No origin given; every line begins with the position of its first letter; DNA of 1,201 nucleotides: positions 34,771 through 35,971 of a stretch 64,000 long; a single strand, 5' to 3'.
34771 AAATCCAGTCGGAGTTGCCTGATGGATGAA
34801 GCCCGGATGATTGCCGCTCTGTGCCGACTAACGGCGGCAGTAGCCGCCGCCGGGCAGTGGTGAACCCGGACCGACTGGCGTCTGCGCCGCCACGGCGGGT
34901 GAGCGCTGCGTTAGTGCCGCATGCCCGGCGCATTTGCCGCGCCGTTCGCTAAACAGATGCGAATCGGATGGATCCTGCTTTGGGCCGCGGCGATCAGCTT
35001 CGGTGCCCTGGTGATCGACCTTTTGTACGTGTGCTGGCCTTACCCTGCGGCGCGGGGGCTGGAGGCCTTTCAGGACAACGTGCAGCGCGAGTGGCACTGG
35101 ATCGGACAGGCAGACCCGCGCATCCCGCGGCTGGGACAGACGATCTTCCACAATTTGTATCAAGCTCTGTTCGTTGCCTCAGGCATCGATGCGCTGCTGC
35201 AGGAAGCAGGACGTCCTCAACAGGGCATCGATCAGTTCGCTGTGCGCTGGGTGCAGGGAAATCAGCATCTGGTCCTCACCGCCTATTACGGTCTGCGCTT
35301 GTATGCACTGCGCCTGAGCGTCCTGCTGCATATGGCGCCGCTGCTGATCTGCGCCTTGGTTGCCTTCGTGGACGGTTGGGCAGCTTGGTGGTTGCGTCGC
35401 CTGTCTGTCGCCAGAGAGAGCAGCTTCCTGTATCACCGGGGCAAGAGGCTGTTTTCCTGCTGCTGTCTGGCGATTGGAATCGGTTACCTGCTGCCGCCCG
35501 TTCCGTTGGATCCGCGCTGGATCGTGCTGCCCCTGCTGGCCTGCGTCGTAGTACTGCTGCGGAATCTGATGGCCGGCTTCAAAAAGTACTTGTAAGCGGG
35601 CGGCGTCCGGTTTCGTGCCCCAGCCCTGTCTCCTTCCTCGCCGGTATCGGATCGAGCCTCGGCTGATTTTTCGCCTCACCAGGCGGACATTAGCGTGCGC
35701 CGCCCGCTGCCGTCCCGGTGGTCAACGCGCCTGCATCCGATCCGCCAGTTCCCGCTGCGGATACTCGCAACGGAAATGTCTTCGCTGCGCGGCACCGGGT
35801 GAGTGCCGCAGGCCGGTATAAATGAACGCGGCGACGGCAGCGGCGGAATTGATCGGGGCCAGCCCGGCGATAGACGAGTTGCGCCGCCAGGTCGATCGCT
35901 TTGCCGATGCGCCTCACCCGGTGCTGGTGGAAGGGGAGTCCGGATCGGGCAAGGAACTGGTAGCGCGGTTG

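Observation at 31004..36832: Orphan conjugation-type trio (TraI-like / TraD ATPase / DUF4400) docked at tRNA-Lys, with sigma-54 control elements but no integrase or T4SS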

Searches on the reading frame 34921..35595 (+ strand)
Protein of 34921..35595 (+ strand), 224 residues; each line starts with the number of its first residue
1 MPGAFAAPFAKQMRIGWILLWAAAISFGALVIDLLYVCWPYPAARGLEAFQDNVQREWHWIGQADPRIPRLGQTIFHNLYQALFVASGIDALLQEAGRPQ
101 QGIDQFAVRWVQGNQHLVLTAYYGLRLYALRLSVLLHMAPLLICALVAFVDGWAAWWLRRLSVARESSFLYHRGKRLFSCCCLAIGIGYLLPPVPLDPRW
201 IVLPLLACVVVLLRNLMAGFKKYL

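Call 4: search_protein_families(library=pfam, proteins=[window:34921-35595:+], max_evalue=0.01)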
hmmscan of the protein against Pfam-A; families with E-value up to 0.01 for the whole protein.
window:34921-35595:+ (224 aa): 1 family
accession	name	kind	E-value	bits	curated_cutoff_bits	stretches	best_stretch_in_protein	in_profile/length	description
PF14348.11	DUF4400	-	3.8e-25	89.1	27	1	76-221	42-196/196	Domain of unknown function (DUF4400)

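Call 5: search_protein_families(library=ncbifam, proteins=[window:34921-35595:+], max_evalue=0.01)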
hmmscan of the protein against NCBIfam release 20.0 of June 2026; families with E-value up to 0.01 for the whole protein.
window:34921-35595:+ (224 aa): 1 family
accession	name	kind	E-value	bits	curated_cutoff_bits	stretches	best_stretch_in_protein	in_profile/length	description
TIGR03747.1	conj_TIGR03747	hypoth_equivalog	4.3e-23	82.1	138.5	1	73-224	75-233/233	TIGR03747 family integrating conjugative element membrane protein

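Call 55: search_protein_families(library=padloc, proteins=[window:34921-35595:+], max_evalue=0.01)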
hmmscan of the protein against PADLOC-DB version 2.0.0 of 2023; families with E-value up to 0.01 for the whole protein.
window:34921-35595:+ (224 aa): 0 families

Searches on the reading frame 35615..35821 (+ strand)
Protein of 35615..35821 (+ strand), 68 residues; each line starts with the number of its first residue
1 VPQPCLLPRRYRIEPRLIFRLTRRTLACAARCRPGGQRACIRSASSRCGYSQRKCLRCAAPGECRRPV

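Call 58: search_protein_families(library=pfam, proteins=[window:35615-35821:+], max_evalue=1)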
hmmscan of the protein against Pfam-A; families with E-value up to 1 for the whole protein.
window:35615-35821:+ (68 aa): 0 families
